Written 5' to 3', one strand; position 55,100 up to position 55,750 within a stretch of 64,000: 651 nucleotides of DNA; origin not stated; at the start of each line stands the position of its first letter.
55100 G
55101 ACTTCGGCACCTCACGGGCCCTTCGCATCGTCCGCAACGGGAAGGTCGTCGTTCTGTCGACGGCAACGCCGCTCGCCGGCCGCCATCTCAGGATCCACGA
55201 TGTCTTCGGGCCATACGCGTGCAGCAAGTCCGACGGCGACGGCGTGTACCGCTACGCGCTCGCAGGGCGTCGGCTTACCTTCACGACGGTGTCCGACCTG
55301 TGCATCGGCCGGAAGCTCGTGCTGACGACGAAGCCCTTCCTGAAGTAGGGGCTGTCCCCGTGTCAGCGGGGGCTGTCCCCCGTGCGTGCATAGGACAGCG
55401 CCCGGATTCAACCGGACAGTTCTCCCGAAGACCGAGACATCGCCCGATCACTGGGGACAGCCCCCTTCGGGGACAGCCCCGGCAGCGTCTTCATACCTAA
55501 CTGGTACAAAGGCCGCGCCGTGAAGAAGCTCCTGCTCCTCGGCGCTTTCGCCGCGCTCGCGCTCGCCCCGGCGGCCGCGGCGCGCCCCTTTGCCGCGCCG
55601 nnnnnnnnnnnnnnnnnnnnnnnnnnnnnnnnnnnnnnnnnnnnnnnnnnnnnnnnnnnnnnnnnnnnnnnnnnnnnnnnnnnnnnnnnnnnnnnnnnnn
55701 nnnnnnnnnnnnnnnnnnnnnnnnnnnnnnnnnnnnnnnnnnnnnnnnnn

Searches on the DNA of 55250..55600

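Call 17: search_rna_families(source=window, start=55250, end=55600, threshold=evalue, max_evalue=10)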
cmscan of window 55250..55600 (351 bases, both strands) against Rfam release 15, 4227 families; matches with E-value up to 10: 4.
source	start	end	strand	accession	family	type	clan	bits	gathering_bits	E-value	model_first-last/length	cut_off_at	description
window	55353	55475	-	RF03891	mir-2545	Gene; miRNA;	-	21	94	0.16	1-118/118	no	mir-2545 microRNA precursor family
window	55367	55466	-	RF03558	mir-629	Gene; miRNA;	-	15.6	72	7.8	1-83/83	no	mir-629 microRNA precursor family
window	55334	55454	-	RF01495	ACAT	Cis-reg;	-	13.7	37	2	1-147/147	no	Human acetyl-coA cholesterol acyltransferase mRNA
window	55344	55484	+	RF04104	MIR918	Gene; miRNA;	-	12.6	268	7.7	1-265/265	no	MIR918 microRNA precursor family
